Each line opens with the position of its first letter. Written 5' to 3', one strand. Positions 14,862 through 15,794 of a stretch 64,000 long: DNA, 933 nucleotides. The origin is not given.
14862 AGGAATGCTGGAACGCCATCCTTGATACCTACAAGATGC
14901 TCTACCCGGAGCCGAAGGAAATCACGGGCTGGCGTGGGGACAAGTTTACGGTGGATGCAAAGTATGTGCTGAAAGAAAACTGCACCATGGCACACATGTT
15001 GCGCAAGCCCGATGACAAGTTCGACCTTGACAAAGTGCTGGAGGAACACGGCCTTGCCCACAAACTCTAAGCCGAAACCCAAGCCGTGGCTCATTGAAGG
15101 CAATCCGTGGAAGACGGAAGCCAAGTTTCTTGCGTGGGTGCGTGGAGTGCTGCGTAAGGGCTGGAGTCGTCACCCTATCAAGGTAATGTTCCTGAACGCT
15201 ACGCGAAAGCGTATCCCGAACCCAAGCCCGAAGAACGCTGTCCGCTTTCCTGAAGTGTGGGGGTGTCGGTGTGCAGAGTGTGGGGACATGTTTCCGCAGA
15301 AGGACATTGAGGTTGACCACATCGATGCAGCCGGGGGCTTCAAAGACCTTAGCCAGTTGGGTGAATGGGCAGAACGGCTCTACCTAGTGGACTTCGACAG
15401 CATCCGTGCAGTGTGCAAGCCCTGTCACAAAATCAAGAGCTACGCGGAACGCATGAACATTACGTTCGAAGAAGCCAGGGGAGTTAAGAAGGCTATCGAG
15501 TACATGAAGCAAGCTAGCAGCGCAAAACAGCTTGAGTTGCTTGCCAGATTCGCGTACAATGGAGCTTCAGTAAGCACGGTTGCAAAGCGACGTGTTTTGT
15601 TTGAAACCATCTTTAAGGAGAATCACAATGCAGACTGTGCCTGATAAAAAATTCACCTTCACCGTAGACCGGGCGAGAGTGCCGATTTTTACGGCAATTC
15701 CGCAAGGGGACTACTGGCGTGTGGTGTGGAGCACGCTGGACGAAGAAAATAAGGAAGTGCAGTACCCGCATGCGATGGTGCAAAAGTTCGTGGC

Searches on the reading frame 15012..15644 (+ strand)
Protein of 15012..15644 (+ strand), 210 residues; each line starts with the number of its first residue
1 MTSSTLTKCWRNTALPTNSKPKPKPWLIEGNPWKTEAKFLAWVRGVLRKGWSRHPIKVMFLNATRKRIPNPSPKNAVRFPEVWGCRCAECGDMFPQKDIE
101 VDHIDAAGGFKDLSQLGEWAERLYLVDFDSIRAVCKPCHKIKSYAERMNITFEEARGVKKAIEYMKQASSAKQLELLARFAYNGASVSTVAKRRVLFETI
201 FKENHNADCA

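Call 44: search_protein_families(library=pfam, proteins=[window:15012-15644:+], max_evalue=0.01)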
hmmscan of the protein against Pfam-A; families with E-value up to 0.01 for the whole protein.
window:15012-15644:+ (210 aa): 2 families
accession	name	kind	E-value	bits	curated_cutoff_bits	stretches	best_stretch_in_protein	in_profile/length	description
PF14279.12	HNH_5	-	0.0015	18.8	27.5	0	87-115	1-31/56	HNH endonuclease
PF01844.29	HNH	-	0.0016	18.9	21.4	0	87-105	1-20/47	HNH endonuclease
